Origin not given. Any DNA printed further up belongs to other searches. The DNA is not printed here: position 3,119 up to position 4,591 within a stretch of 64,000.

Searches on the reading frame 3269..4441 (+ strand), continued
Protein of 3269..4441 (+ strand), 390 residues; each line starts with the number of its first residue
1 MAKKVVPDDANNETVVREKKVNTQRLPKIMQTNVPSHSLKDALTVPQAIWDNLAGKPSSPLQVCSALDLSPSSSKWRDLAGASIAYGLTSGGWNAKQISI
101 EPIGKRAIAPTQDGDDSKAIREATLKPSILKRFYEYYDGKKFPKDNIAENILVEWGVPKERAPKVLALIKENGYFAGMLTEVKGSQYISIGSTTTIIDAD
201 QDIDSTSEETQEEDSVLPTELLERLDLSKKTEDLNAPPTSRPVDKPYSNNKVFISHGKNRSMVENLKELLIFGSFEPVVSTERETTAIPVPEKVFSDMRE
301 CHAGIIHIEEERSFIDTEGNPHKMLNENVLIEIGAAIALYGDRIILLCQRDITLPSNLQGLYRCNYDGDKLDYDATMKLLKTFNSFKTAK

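Call 22: find_encoding_contigs(protein=P0091, flank=8000, max_places=3)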
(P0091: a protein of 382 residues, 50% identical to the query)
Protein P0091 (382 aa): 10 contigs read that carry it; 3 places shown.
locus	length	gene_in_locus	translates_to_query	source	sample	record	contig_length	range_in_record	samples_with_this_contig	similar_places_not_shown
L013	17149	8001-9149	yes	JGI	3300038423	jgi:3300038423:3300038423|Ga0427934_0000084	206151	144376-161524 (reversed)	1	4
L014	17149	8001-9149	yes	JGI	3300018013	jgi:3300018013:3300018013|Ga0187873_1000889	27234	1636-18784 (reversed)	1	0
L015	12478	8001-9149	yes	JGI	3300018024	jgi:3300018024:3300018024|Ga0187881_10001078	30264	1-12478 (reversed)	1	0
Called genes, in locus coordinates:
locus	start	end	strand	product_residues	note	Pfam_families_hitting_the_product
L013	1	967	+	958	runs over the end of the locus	PF07581:Glug (weak), PF00877:NLPC_P60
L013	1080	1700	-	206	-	PF01510:Amidase_2 (weak)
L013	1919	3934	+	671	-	PF16314:DUF4954, PF20683:DUF6819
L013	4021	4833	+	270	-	PF01182:Glucosamine_iso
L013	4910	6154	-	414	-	PF13623:SurA_N_2, PF13624:SurA_N_3, PF09312:SurA_N, PF13145:Rotamase_2, PF13616:Rotamase_3, PF00639:Rotamase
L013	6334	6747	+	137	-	PF13279:4HBT_2, PF03061:4HBT, PF01643:Acyl-ACP_TE (weak)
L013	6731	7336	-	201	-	PF13392:HNH_3, PF00847:AP2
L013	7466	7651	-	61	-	-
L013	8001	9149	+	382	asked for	PF10137:CAP12-PCTIR_TIR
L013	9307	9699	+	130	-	-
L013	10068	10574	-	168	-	PF01850:PIN, PF14367:DUF4411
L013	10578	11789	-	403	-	PF06114:Peptidase_M78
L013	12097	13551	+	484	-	PF13230:GATase_4 (weak), PF13522:GATase_6, PF13537:GATase_7, PF00156:Pribosyltran (weak)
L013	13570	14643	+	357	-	PF00586:AIRS, PF02769:AIRS_C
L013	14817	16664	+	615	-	PF00150:Cellulase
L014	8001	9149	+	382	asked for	PF10137:CAP12-PCTIR_TIR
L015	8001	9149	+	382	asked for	PF10137:CAP12-PCTIR_TIR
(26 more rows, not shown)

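Call 25: find_related_loci(query=A1, collection=genome_contigs, flank=10000)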
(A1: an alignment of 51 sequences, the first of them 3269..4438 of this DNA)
Query A1 (390 aa) in genome_contigs; peptide patterns used: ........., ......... (x = any residue, [..] = any of these).
543 stretches matched a pattern; 532 encode a relative of the query (tblastn E <= 1e-3); the best 80 are kept; 80 distinct loci.
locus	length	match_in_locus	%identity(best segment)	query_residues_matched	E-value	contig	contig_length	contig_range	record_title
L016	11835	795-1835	52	28-387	2e-124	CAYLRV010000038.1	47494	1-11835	MAG TPA_asm: uncultured Chitinophaga sp. isolate SRP199154_co2_96 genome assembly, contig: NODE_440_length_47494_cov_78.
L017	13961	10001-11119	50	10-387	4e-124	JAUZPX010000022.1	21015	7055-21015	MAG: Bacillota bacterium isolate bin213(16d) MNJJDPLE_22, whole genome shotgun sequence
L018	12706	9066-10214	49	1-389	7e-124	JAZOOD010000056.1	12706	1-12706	MAG: Clostridia bacterium isolate T1900045634_YK20190328.MAGScoT_cleanbin_000002 SGB_8073_k141_2281444, whole genome sho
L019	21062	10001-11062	51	28-387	1e-122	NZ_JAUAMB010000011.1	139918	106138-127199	Halomonas sp. SpR1 NODE_11_length_139918_cov_78.917863, whole genome shotgun sequence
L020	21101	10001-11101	50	14-387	8e-123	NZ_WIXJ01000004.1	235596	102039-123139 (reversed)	Rhodocyclus gracilis strain DSM 110 NODE_4_length_235596_cov_44.5036, whole genome shotgun sequence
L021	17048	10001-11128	50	5-387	4e-122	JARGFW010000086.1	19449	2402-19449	MAG: Deferrisomatales bacterium isolate C14-16 NODE_1150_length_19449_cov_6.940549, whole genome shotgun sequence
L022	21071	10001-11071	50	28-388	2e-121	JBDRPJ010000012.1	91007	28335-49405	MAG: Pseudomonadota bacterium isolate MEGAHIT-group-2.112 k141_1201809, whole genome shotgun sequence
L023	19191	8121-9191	49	28-387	5e-121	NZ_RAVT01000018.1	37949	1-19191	Stenotrophomonas maltophilia strain PC315 sm-PC315-DE13_lib12640_20, whole genome shotgun sequence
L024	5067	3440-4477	51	31-387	7e-120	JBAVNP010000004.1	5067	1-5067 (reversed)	MAG: Sedimentisphaerales bacterium isolate MFD03833_ilm_asm_bin2 k127_19504, whole genome shotgun sequence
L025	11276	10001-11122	50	9-387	2e-119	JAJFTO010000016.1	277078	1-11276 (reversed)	MAG: Porphyromonadaceae bacterium isolate bin.24 k141_1352134, whole genome shotgun sequence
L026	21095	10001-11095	50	10-387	6e-119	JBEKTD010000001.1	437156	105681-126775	MAG: Sedimentisphaerales bacterium isolate SPRUCE 54 SPRUCE_54_1, whole genome shotgun sequence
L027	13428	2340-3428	49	28-388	1e-118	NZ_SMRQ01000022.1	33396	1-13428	Cognatilysobacter segetis strain 17J68-2 scf7180000000559, whole genome shotgun sequence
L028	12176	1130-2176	51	31-387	1e-115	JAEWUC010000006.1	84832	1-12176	MAG: Bacteroidetes bacterium isolate OH_SDB_17 k127_307335, whole genome shotgun sequence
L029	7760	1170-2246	49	28-387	4e-113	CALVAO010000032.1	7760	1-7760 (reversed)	MAG: Candidatus Gastranaerophilales bacterium isolate BRZ_AT__bin28 genome assembly, contig: BRZ_AT__NODE_9066_length_77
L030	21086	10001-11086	48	10-387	1e-112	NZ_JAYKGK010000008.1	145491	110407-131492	Rosettibacter primus strain 4148-Me NODE_8_length_145491_cov_186.435167, whole genome shotgun sequence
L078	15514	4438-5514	46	28-387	3e-104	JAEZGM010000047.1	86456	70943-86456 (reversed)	MAG: Bacillota bacterium isolate OH_CBrB_97 k127_2092103, whole genome shotgun sequence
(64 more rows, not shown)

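Call 27: predict_structure(alignment_id=A1)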
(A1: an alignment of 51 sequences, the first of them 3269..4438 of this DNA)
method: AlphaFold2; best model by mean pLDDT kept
length: 390 residues; sequences in the alignment: 51
mean_pLDDT: 81.0   pTM: 0.48
mean pLDDT of the five models: 81.0, 79.8, 79.5, 79.3, 78.3
residues with pLDDT >= 90: 228; 70-90: 63; 50-70: 33; < 50: 66
segments of 3 or more residues with pLDDT < 50: 1-3, 9-13, 20-23, 194-218, 225-240, 283-288
pLDDT, mean of each block of 10 residues (from residue 1): 52 46 56 89 98 97 97 95 97 96 97 95 96 97 97 95 97 96 93 46 36 45 49 40 58 88 92 91 47 86 92 85 85 92 93 85 91 92 82
secondary structure, 60 per line:
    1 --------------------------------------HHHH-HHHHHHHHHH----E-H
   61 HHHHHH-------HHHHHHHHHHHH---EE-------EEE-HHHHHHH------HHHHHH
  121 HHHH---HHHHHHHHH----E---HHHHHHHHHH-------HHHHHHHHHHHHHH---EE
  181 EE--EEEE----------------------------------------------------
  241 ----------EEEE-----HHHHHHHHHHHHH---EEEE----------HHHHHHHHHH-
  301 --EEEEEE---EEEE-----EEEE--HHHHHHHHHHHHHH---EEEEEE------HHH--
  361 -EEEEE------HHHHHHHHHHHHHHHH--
elements in order: H39-42 H44-53 H60-66 H74-85 E98-100 H102-108 H115-124 H128-136 H145-154 H162-175 E179-182 E185-188 E251-254 H260-272 E276-279 H290-299 E303-308 E312-315 E321-324 H327-340 E344-349 E362-366 H373-388

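Call 30: fold_search(model_id=the predicted structure, library=pdb)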
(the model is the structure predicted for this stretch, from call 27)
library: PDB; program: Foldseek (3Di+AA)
matches with E <= 10: 987; with E <= 0.001: 7
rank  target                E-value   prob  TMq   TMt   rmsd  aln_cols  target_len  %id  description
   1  7un8_A                1.6e-05  1.00  0.28  0.36   3.5       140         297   14  SfSTING with c-di-GMP single fiber (released 2022-07-27)
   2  9lmq_D                3.8e-05  1.00  0.28  0.34   5.2       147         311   19  Cryo-EM structure of TIR-STING/c-di-GMP complex (released 2025-08-27)
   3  7un8_C                6.6e-05  1.00  0.27  0.35   3.4       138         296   14  SfSTING with c-di-GMP single fiber (released 2022-07-27)
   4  9lmq_B                7.8e-05  1.00  0.27  0.34   5.3       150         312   19  Cryo-EM structure of TIR-STING/c-di-GMP complex (released 2025-08-27)
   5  9lmq_A                1.2e-04  1.00  0.27  0.34   5.1       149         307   17  Cryo-EM structure of TIR-STING/c-di-GMP complex (released 2025-08-27)
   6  7un8_E                1.4e-04  1.00  0.27  0.35   3.4       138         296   14  SfSTING with c-di-GMP single fiber (released 2022-07-27)
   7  9lmr_A                1.0e-03  1.00  0.26  0.33   5.3       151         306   20  Cryo-EM structure of TIR-STING/c-di-GMP complex fiber (released 2025-08-27)
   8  8spo_I                2.6e-03  1.00  0.27  0.28   4.7       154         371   18  Tetramerized activation of MapSPARTA bound with NAD+ (released 2023-08-23)
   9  9lmr_F                3.2e-03  1.00  0.27  0.33   5.1       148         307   18  Cryo-EM structure of TIR-STING/c-di-GMP complex fiber (released 2025-08-27)
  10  8rpt_A                3.4e-03  1.00  0.24  0.60   4.3       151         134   12  Crystal structure of human DNPH1 mutant- D80A (released 2024-11-20)
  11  4jen_B                3.8e-03  1.00  0.23  0.65   5.1       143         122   17  Structure of Clostridium botulinum CMP N-glycosidase, BcmB (released 2013-09-11)
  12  9lmr_C                4.0e-03  1.00  0.26  0.32   6.3       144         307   17  Cryo-EM structure of TIR-STING/c-di-GMP complex fiber (released 2025-08-27)
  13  3hly_B                4.2e-03  1.00  0.23  0.50   5.3       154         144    8  Crystal Structure of the Flavodoxin-like domain from Synechococcus sp Q5MZP6_SYNP6 protein. Northeast Structural Genom (released 2009-06-09)
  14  8os9_B                4.7e-03  1.00  0.23  0.64   3.9       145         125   16  Structure of Homo sapiens 2'-deoxynucleoside 5'-phosphate N-hydrolase 1 (DNPH1) (released 2023-08-30)
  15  9i9q_D                5.0e-03  1.00  0.24  0.62   5.1       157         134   13  Crystal structure of DNPH1 bound by compound 2. (released 2025-11-12)
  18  8qlp_E                7.3e-03  1.00  0.28  0.26   5.0       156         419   19  CryoEM structure of the RNA/DNA bound SPARTA (BabAgo/TIR-APAZ) tetrameric complex (released 2024-01-31)
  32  8qlp_M                1.7e-02  1.00  0.27  0.26   5.1       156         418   20  CryoEM structure of the RNA/DNA bound SPARTA (BabAgo/TIR-APAZ) tetrameric complex (released 2024-01-31)
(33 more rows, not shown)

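Call 32: search_solved_structures(query=A1, max_evalue=10, show_alignments=2)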
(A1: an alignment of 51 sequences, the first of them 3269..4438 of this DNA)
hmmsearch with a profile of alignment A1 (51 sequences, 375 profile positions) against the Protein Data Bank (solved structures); distinct sequences matched with E-value up to 10: 2.
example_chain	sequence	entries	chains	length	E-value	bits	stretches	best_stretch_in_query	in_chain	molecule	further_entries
6grb_A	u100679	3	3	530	0.12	14.5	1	6-57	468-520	Nuclease-like protein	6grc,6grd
8jsj_A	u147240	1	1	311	0.19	13.8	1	293-354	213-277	PycTIR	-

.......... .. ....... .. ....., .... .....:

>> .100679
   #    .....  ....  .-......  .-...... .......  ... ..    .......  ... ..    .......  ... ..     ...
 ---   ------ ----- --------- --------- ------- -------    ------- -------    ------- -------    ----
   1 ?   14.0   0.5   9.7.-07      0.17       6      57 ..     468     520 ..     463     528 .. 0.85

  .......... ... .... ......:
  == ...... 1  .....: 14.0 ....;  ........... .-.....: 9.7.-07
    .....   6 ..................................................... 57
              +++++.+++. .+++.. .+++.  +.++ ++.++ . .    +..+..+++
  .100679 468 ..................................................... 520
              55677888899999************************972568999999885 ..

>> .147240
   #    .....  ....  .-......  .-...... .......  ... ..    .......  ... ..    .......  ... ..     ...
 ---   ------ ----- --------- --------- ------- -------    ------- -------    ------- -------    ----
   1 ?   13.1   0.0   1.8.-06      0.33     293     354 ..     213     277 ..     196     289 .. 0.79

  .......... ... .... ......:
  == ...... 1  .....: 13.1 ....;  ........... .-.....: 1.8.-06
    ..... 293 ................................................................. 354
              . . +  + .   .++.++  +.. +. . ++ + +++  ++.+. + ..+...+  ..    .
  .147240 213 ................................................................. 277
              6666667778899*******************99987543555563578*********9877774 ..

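Call 38: search_protein_families(library=pfam, alignment_id=A3, max_evalue=0.00001)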
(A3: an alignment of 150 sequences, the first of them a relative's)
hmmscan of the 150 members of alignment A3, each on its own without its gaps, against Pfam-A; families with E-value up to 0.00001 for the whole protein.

A. member 1, L006:7910-9904:+ (665 aa): 2 families
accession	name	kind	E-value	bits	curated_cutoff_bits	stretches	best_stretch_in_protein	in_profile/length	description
PF00589.27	Phage_integrase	-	6.1e-28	98.2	27.1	1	371-546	2-170/172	Phage integrase family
PF14659.12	Phage_int_SAM_3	-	2.8e-13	50.3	22.6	1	254-310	2-57/58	Phage integrase, N-terminal SAM-like domain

B. families by the number of members that match (of 150 scanned): 130 families (the first 25 are shown)
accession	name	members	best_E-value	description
PF12844.13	HTH_19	3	1e-12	Helix-turn-helix domain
PF01381.28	HTH_3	3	6.1e-12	Helix-turn-helix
PF13560.12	HTH_31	3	1.3e-11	Helix-turn-helix domain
PF13443.12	HTH_26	3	9.8e-08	Cro/C1-type HTH DNA-binding domain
PF00330.25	Aconitase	2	3.4e-89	Aconitase family (aconitate hydratase)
PF00155.27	Aminotran_1_2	2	5.2e-74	Aminotransferase class I and II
PF05067.18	Mn_catalase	2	6.9e-58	Manganese containing catalase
PF00590.25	TP_methylase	2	7.2e-52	Tetrapyrrole (Corrin/Porphyrin) Methylases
PF00694.25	Aconitase_C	2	7.4e-35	Aconitase C-terminal domain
PF13304.12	AAA_21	2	4.7e-32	AAA domain, putative AbiEii toxin, Type IV TA system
PF14367.12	DUF4411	2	9.6e-29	Domain of unknown function (DUF4411)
PF12833.13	HTH_18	2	1e-23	Helix-turn-helix domain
PF07228.17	SpoIIE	2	1.2e-21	Stage II sporulation protein E (SpoIIE)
PF13279.12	4HBT_2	2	1.1e-16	Thioesterase-like superfamily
PF00165.29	HTH_AraC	2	2.4e-13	Bacterial regulatory helix-turn-helix proteins, AraC family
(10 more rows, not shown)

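Call 39: search_protein_families(library=padloc, alignment_id=A3, max_evalue=1e-10)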
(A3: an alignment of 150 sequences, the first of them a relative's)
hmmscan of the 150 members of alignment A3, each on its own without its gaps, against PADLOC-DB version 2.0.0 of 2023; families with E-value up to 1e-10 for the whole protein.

A. member 1, L006:7910-9904:+ (665 aa): 0 families

B. families by the number of members that match (of 150 scanned): 53 families (the first 25 are shown)
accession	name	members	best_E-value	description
PDLC02926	HTH_VI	3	3.9e-15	-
PDLC03665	Control_protein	3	9.2e-14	control protein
PDLC02335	AbiLi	2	6e-89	AbiLi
PDLC02980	AriA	2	6.4e-28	-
PDLC04426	PDC-M12A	2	2.7e-19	-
PDLC04142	capH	2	1.1e-11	capH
PDLC01995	RtcR_PspF2--CARF_AAA_HTH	1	3.5e-95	-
PDLC01994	RtcR_PspF1--CARF_AAA_HTH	1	1.3e-52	-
PDLC01993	RtcR--CARF_AAA_HTH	1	4.2e-43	-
PDLC04042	PD-T4-6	1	2.6e-36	-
PDLC04903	PDC-S09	1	3.3e-36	-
PDLC04138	mad6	1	2e-35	mads_6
PDLC04053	PD-T4-6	1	2.8e-31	-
PDLC04047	PD-T4-6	1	1.4e-30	-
PDLC04054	PD-T4-6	1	2.6e-30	-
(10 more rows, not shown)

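Call 53: search_protein_families(library=padloc, proteins=[L006:818-1513:+, L006:1482-2126:+, L006:2145-3137:+, L006:3329-4555:+, L006:4631-5575:+, L006:6067-6516:+, L006:6980-7300:+], max_evalue=0.001)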
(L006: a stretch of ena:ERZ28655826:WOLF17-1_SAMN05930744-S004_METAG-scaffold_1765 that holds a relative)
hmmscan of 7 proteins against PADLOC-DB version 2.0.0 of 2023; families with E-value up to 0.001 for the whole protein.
L006:818-1513:+ (232 aa): 8 families
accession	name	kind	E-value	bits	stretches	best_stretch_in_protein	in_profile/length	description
PDLC04641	PDC-M42A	-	1.2e-45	153.9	1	1-200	1-201/215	-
PDLC04640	PDC-M42A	-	1.2e-30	104.8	1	4-210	68-274/280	-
PDLC04438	PDC-M13B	-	6e-27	92.5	1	5-173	2-156/158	-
PDLC04411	PDC-M10A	-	4.7e-23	79.6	2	1-80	1-81/156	-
PDLC04412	PDC-M10A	-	2.3e-21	74.2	1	5-81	2-79/152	-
PDLC04436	PDC-M13A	-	4.4e-19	66.8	1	5-172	2-156/159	-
PDLC04413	PDC-M10A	-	8.4e-12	43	1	5-87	2-85/157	-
PDLC04437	PDC-M13A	-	0.00055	18.2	0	26-91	12-82/117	-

L006:1482-2126:+ (215 aa): 6 families
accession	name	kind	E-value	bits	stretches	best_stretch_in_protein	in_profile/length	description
PDLC04642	PDC-M42B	-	4.3e-08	31.5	1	3-136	2-132/138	-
PDLC03949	RmrA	-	3.5e-06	24.1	1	150-207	5-59/363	-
PDLC03951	RmrA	-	3.3e-05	21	1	150-211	11-69/400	-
PDLC04142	capH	-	0.00011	21.3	1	150-212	9-68/103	capH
PDLC03952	RmrA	-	0.00054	16.9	1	132-189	6-64/395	-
PDLC02926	HTH_VI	-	0.00079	17.6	0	152-187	6-41/92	-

L006:2145-3137:+ (331 aa): 4 families
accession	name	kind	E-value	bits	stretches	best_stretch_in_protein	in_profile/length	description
PDLC04990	PDC-S31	-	1.9e-27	94.7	2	34-183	5-147/259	-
PDLC04994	PDC-S31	-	2.4e-15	54.6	1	29-176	10-151/273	-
PDLC04991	PDC-S31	-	1.7e-09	35.7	1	143-184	62-103/208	-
PDLC04992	PDC-S31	-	3.9e-07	28.1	1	116-271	24-158/220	-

L006:3329-4555:+ (409 aa): 7 families
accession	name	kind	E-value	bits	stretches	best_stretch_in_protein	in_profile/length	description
PDLC04790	PDC-S01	-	1.7e-106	354.5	1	1-408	8-416/422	-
PDLC04789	PDC-S01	-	1e-57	193.9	1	1-372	1-352/375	-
PDLC04787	PDC-S01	-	2.4e-23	80.7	1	1-390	6-386/412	-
PDLC04791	PDC-S01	-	5.7e-23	79.2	2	21-139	21-150/395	-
PDLC04788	PDC-S01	-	1.6e-18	64.9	1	22-367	22-389/448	-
PDLC04786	PDC-S01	-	1.7e-18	64.6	1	76-370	91-396/439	-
PDLC04792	PDC-S01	-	1.9e-18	64.3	2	5-161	3-175/452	-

L006:4631-5575:+ (315 aa): 62 families (the best 25 are shown)
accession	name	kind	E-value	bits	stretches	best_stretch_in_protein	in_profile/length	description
PDLC03272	MTase_II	-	7.7e-103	342.7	1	4-313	75-388/407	Type II methyltransferase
PDLC03378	MTase_II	-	2.6e-65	219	1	5-313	4-328/344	Type II methyltransferase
PDLC03361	MTase_II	-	3.3e-64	215.4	1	6-312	89-434/455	Type II methyltransferase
PDLC02653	DrmMII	-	1.1e-60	203.4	1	4-312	5-310/333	DrmMII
PDLC03217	MTase_II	-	2.4e-54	182.9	2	5-169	23-187/703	Type II methyltransferase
PDLC03716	oMTase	-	7.4e-52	174.6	1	4-312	39-336/349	orphan methyltransferase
PDLC03234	MTase_II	-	2.1e-51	173.3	2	7-186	8-191/375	Type II methyltransferase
PDLC00026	DruM2|DruM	-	1.2e-50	171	1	6-313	7-316/336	DNA cytosine methylase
PDLC03242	MTase_II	-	1.8e-46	156.9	1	7-309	104-393/409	Type II methyltransferase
PDLC03326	MTase_II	-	9.5e-46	154.8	2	8-181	9-188/412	Type II methyltransferase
PDLC00027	DruM2|DruM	-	3.9e-45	152.8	2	4-181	12-185/361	DNA cytosine methylase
PDLC00031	DruM2|DruM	-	6.6e-42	141.9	2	4-181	12-185/361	DNA cytosine methylase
PDLC00033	DruM2|DruM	-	2.7e-41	140.1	2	4-169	22-193/368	DNA cytosine methylase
PDLC03307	MTase_II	-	1.4e-40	137.7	3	8-123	5-119/382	Type II methyltransferase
PDLC00034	DruM2|DruM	-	2.1e-39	133.2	2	3-170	7-191/457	DNA cytosine methylase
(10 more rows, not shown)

L006:6067-6516:+ (150 aa): 0 families

L006:6980-7300:+ (107 aa): 0 families
